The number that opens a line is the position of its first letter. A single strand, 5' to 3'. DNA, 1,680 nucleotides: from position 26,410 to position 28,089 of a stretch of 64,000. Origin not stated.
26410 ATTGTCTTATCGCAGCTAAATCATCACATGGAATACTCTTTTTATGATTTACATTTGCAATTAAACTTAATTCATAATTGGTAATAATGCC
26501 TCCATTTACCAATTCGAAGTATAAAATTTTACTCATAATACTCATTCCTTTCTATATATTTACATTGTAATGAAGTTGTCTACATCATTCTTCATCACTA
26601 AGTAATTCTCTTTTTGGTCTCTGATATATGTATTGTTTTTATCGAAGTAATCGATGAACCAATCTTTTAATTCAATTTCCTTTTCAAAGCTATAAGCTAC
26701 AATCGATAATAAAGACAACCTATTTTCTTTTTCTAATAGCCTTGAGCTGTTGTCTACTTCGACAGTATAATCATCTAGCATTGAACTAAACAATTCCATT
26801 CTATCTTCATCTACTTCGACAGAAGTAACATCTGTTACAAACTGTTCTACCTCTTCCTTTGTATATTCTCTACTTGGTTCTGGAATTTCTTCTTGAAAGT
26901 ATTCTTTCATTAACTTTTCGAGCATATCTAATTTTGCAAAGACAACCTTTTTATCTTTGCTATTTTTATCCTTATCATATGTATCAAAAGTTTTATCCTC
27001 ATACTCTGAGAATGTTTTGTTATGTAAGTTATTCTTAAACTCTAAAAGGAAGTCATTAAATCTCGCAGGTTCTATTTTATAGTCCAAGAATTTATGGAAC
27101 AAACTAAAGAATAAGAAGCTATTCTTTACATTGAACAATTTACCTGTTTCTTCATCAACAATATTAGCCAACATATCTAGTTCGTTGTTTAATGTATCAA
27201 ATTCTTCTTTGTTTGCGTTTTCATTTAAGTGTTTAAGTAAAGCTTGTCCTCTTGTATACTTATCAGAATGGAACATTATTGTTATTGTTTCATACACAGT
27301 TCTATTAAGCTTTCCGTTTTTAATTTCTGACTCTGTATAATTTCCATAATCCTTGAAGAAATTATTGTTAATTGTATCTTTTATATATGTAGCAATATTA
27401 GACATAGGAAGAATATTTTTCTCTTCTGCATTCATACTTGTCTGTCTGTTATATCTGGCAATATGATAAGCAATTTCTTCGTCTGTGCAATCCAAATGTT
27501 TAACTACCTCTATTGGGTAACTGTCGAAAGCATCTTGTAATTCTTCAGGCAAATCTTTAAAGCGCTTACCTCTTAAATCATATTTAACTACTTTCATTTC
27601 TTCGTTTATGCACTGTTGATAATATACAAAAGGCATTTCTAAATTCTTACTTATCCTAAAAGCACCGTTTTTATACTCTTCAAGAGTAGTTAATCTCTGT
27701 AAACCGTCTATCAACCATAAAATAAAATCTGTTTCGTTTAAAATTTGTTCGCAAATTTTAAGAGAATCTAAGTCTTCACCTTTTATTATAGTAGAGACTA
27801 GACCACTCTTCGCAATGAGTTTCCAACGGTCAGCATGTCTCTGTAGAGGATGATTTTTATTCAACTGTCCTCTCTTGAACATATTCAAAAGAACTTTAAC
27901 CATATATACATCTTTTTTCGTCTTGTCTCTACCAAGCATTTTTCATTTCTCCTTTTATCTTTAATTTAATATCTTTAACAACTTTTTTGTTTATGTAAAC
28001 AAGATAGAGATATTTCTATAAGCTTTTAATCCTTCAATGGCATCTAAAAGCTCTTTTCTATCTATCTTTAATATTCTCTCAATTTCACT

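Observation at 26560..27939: DUF262 (DGLQR ParB/Srx-like nuclease domain) protein with a long acidic C-terminus and no recognisable HNH/DUF1524 partner domain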

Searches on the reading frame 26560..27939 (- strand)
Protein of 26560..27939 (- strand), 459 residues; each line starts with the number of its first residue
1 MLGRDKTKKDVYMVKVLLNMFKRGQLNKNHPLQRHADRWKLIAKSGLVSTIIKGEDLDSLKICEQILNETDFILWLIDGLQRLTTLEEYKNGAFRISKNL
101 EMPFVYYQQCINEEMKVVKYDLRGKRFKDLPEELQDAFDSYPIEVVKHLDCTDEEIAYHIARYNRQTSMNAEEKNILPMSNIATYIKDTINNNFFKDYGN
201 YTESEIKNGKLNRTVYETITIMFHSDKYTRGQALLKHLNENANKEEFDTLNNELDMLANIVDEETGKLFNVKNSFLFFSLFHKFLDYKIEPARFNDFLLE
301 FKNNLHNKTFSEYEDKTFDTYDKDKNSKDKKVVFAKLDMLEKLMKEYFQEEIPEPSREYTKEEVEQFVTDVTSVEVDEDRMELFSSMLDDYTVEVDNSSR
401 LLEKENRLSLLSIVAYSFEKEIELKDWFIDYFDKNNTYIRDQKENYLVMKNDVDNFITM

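Call 3: search_protein_families(library=pfam, proteins=[window:26560-27939:-], max_evalue=0.1)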
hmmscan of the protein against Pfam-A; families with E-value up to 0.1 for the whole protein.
window:26560-27939:- (459 aa): 1 family
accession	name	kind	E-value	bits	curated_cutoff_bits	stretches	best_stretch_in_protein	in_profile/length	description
PF03235.19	GmrSD_N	-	0.012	16.2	33.2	0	21-160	8-154/199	GmrSD restriction endonuclease, N-terminal domain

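Call 4: search_protein_families(library=padloc, proteins=[window:26560-27939:-], max_evalue=1)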
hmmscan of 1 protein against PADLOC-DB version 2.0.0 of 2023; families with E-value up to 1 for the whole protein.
window:26560-27939:- (459 aa): 1 family
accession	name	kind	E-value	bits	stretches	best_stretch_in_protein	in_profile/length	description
PDLC03877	NsnA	-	4.3e-12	44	1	8-347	47-382/385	-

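Call 5: search_protein_families(library=phrogs, proteins=[window:26560-27939:-], max_evalue=0.01)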
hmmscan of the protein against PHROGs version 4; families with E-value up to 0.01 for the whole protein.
window:26560-27939:- (459 aa): 2 families
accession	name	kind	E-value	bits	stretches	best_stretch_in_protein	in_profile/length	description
phrog_2598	-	unknown function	1.9e-13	51.3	1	10-344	30-349/352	-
phrog_1583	-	unknown function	1.8e-12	47.7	1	12-166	21-159/417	-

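Call 7: search_solved_structures(query=window:26560-27939:-, max_evalue=10, show_alignments=2)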
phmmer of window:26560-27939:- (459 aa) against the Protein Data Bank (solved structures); distinct sequences matched with E-value up to 10: 0.

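Call 8: search_protein_families(library=ncbifam, proteins=[window:26560-27939:-], max_evalue=1)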
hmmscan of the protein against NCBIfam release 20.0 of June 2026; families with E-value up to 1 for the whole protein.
window:26560-27939:- (459 aa): 0 families

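Call 9: find_homologous_proteins(query=window:26560-27939:-, max_evalue=0.001)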
Query window:26560-27939:- (459 aa): 724 proteins with E <= 0.001 among 7621 candidates; the best 120 are listed.
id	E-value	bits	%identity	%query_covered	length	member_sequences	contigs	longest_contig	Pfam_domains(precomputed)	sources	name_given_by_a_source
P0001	6.9e-297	1002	99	100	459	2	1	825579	-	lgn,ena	-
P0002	1.8e-293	991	97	100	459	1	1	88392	-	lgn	-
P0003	2.4e-293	991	97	100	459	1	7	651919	-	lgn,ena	-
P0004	7.9e-293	989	97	100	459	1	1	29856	-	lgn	-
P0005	4.3e-292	987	97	100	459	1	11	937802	-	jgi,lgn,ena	-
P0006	5.6e-291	983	97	100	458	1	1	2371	-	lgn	-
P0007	1.1e-274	929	91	100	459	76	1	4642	-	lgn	-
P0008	2.3e-262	889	87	100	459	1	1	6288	-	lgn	-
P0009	1.1e-247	840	82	100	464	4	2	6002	-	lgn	-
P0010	8.3e-243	824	81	100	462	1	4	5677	PF03235.20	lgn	-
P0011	1.1e-166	573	58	99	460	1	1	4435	-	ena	-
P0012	1.7e-166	573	59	98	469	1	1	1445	-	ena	-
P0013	1.6e-165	569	58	98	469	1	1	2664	-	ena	-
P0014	4.5e-165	568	58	98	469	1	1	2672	-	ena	-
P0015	8.0e-165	567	59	98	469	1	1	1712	-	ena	-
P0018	3.7e-164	565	56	100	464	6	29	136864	-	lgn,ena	-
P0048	1.2e-161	557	58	100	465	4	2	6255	PF03235.20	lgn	-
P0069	3.4e-160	552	57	100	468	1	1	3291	PF03235.20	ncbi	-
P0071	5.0e-160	551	57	99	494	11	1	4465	PF03235.20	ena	-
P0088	5.8e-154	531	53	99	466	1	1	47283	PF03235.20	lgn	-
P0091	1.9e-151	523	54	100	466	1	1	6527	PF03235.20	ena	-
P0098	2.4e-146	506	52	100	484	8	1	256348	-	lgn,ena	-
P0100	2.2e-145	503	53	100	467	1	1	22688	PF03235.20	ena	-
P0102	3.0e-144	499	53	100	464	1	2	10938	PF03235.20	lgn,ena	-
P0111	2.5e-137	477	49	100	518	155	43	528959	-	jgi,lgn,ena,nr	jgi:hypothetical protein|nr:MAG TPA: Protein of unknown function DUF262 [Caudoviricetes sp.]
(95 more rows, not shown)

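Call 16: find_encoding_contigs(protein=P0005, flank=10000, max_places=4)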
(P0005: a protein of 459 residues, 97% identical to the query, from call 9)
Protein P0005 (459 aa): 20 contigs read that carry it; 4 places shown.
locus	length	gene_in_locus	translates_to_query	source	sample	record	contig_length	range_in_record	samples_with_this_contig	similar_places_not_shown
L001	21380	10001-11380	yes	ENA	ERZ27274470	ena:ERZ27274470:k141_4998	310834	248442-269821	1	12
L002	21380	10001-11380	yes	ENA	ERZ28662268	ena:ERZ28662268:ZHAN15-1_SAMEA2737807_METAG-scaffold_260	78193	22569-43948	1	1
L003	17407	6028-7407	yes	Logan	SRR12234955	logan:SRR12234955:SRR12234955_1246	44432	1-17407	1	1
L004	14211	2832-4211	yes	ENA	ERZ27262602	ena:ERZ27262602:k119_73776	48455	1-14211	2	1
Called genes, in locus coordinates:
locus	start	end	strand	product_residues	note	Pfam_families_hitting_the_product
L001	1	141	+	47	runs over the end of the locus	-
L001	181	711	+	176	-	-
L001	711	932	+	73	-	-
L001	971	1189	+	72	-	-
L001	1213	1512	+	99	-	-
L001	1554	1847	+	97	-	-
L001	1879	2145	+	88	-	-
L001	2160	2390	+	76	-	PF24749:DUF7695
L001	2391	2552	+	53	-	-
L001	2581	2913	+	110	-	-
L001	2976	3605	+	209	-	-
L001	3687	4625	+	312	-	PF00589:Phage_integrase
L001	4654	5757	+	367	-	PF19481:DUF6017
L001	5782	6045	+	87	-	-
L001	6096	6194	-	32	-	-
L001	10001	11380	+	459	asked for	-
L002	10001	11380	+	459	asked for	-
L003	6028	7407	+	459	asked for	-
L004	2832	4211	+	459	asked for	-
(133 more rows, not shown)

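Call 18: search_dna_similar(query=window:26560-27939:-, collection=phages, mode=protein, max_rows=30, max_evalue=0.001)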
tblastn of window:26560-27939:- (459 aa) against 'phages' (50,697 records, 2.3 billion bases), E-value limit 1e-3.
Records with a match: 10; places in all: 11; records where one place covers at least 80% of the query: 1.
Best place of each record, by identity: <60% 10.
By first word of the organism name: Bacillus 6; Brevibacillus 2; Bacteriophage 1; Alicyclobacillus 1.
By host as written in the record: Bacillus subtilis BEST7003 2; Bacillus subtilis 2; Brevibacillus laterosporus 2; - 1; Bacillus sp. 1; Rosselomorea vietnamensis FJAT-46955 1; Alicyclobacillus acidoterrestris strain KKP 3133 1.
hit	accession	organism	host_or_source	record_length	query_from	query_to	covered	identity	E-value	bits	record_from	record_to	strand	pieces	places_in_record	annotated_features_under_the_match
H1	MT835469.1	Bacteriophage sp.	human fecal samples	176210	5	456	98%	34.5%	2e-65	234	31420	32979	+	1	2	record has no annotation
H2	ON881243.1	Bacillus phage PK-3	Bacillus sp.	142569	6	305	65%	23.3%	2e-9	66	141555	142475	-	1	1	DUF262 domain-containing protein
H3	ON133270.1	Bacillus phage 2S-4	Rosselomorea vietnamensis FJAT-46955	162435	6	305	65%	23.3%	2e-9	66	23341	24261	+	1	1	none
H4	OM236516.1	Bacillus phage FADO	Bacillus subtilis BEST7003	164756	6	305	65%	23.3%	2e-9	66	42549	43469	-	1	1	hypothetical protein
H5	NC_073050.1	Bacillus phage FADO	Bacillus subtilis BEST7003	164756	6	305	65%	23.3%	2e-9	66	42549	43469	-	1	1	hypothetical protein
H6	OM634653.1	Bacillus phage vB_BsuS_PJN02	Bacillus subtilis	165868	6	305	65%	23.0%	3e-9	66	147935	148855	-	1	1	DUF262 domain-containing protein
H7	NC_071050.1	Bacillus phage vB_BsuS_PJN02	Bacillus subtilis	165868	6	305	65%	23.0%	3e-9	66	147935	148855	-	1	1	DUF262 domain-containing protein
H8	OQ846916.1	Alicyclobacillus phage KKP_3916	Alicyclobacillus acidoterrestris strain ...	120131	12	173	35%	25.8%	4e-4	49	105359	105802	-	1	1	hypothetical protein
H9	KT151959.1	Brevibacillus phage Sundance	Brevibacillus laterosporus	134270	14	170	34%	26.6%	2e-6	57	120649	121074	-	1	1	hypothetical protein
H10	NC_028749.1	Brevibacillus phage Sundance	Brevibacillus laterosporus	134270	14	170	34%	26.6%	2e-6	57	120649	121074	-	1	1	hypothetical protein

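Call 19: find_encoding_contigs(protein=P0111, flank=6000, max_places=4)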
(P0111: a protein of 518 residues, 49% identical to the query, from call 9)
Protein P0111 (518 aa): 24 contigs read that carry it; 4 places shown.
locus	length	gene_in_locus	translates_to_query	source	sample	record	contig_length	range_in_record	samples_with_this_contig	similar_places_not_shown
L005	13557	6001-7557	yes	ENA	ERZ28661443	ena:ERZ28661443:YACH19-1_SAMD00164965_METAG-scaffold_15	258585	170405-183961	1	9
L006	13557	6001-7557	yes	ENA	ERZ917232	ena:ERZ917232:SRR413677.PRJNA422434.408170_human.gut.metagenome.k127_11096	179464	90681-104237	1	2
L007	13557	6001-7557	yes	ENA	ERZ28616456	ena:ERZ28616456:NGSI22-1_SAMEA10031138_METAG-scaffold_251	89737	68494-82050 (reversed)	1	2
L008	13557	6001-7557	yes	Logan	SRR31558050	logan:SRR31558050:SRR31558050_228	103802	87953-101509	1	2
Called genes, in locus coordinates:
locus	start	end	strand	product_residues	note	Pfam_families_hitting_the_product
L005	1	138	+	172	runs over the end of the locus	PF03235:GmrSD_N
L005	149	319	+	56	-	-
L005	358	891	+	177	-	PF03235:GmrSD_N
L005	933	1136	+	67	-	-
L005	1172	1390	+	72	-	-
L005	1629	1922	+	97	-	-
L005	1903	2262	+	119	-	-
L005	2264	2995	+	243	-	PF00589:Phage_integrase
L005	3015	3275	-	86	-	PF01381:HTH_3, PF13443:HTH_26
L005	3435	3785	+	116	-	PF02452:PemK_toxin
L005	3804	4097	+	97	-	-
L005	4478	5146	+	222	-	-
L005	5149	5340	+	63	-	-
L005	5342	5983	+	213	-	-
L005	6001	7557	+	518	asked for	-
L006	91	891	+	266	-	PF03235:GmrSD_N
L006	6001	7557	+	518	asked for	-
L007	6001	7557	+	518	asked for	-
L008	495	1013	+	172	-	PF03235:GmrSD_N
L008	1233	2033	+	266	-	PF03235:GmrSD_N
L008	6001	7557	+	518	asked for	-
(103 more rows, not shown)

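Call 20: find_encoding_contigs(protein=P0098, flank=6000, max_places=2)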
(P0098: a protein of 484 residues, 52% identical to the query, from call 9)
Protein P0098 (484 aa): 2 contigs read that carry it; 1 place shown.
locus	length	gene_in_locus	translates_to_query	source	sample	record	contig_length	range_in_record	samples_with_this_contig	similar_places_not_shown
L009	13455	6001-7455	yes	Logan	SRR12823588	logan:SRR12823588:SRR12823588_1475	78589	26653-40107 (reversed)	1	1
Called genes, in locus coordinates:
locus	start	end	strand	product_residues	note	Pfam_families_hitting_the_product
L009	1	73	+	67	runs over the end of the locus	-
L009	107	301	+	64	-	-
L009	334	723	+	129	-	-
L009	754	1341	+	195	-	-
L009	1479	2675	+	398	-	PF13191:AAA_16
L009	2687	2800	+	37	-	-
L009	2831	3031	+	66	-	-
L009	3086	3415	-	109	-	PF13443:HTH_26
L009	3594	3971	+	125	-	PF02452:PemK_toxin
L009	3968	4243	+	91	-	-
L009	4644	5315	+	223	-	-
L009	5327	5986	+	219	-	-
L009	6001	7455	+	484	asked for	-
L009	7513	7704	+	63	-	-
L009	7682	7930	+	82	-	-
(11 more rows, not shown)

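Call 21: find_encoding_contigs(protein=P0018, flank=6000, max_places=3)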
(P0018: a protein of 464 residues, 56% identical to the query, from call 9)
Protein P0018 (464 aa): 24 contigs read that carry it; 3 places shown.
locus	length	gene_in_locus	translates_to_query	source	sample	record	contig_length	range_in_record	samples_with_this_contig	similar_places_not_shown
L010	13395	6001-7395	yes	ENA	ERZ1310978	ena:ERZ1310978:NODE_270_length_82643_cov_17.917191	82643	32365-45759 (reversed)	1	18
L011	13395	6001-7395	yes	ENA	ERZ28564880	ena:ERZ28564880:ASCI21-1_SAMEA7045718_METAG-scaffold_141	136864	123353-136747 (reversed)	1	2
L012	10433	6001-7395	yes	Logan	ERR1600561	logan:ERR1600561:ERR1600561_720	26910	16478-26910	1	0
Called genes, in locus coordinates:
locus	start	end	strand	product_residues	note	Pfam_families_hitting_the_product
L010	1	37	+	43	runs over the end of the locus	-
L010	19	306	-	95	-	-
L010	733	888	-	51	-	-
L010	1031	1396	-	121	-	PF12844:HTH_19, PF13560:HTH_31 (weak), PF01381:HTH_3, PF13443:HTH_26 (weak)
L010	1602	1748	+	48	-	-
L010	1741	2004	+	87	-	-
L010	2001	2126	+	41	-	-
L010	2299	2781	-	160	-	PF13560:HTH_31, PF01381:HTH_3, PF12844:HTH_19, PF13443:HTH_26 (faint)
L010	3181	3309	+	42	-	-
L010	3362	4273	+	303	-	PF13730:HTH_36 (faint), PF19481:DUF6017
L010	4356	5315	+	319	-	PF00589:Phage_integrase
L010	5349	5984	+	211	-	-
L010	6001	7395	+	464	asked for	-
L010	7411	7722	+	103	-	-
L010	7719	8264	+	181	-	-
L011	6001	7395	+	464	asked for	-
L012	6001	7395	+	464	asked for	-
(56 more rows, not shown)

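Call 26: predict_structure(alignment_id=A1)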
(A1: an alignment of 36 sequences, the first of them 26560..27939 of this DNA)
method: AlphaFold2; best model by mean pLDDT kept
length: 459 residues; sequences in the alignment: 36
mean_pLDDT: 84.8   pTM: 0.51
mean pLDDT of the five models: 84.8, 75.3, 72.2, 69.5, 68.7
residues with pLDDT >= 90: 206; 70-90: 195; 50-70: 46; < 50: 12
segments of 3 or more residues with pLDDT < 50: 1-3, 167-173
pLDDT, mean of each block of 10 residues (from residue 1): 67 91 72 63 90 89 81 77 89 92 91 90 96 94 90 72 57 54 80 89 78 90 85 79 91 95 92 94 88 94 93 89 79 91 87 60 88 88 92 83 89 93 92 86 92 91
secondary structure, 60 per line:
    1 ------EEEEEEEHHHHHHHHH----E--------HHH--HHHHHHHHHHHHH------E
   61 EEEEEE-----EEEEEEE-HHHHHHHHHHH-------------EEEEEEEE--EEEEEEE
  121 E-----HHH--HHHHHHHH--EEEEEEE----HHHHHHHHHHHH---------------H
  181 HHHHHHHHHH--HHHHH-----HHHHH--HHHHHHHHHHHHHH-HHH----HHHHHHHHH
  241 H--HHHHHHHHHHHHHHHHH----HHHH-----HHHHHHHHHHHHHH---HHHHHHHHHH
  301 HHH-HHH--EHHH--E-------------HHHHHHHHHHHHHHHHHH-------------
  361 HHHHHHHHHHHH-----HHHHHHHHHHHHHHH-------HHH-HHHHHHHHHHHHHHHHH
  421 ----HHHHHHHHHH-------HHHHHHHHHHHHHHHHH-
elements in order: E7-13 H14-22 H41-53 E60-66 E72-78 H80-90 E104-111 E114-121 H132-139 E142-148 H153-164 H180-190 H193-197 H203-207 H210-223 H232-241 H244-260 H265-268 H274-287 H291-303 H330-347 H361-372 H378-392 H404-420 H425-434 H442-458

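Call 37: find_related_loci(query=A1, collection=viral_contigs, flank=5000)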
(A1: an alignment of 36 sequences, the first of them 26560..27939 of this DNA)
Query A1 (459 aa) in viral_contigs; peptide patterns used: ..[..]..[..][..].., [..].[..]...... (x = any residue, [..] = any of these).
367 stretches matched a pattern; 193 encode a relative of the query (tblastn E <= 1e-3); the best 80 are kept; 80 distinct loci.
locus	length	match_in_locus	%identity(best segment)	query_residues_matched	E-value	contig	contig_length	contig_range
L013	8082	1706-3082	91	1-459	0e+0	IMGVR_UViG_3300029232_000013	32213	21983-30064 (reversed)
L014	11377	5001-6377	91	1-459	0e+0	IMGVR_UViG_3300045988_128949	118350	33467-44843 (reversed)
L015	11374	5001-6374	91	1-459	0e+0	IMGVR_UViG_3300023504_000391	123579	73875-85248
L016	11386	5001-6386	52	1-457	1e-151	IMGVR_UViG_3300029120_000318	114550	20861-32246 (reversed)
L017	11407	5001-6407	51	1-457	1e-143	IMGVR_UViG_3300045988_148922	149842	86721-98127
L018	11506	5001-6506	49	1-457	4e-143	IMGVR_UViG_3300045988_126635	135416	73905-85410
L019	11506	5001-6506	49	1-457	4e-143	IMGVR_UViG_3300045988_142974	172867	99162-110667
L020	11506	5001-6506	49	1-457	4e-143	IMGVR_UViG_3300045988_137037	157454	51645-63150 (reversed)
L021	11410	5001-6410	51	1-457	2e-142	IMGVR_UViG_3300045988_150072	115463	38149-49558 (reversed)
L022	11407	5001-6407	50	1-457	2e-142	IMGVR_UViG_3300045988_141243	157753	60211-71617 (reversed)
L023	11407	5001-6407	50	1-457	2e-142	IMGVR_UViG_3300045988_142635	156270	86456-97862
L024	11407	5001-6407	50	1-457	2e-142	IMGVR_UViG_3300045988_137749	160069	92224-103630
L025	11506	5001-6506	48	1-457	6e-142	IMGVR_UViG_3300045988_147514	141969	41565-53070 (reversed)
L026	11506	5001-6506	48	1-457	6e-142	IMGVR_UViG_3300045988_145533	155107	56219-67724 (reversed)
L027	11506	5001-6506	49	1-457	4e-142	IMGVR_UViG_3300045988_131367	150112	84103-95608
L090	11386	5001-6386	36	5-459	7e-86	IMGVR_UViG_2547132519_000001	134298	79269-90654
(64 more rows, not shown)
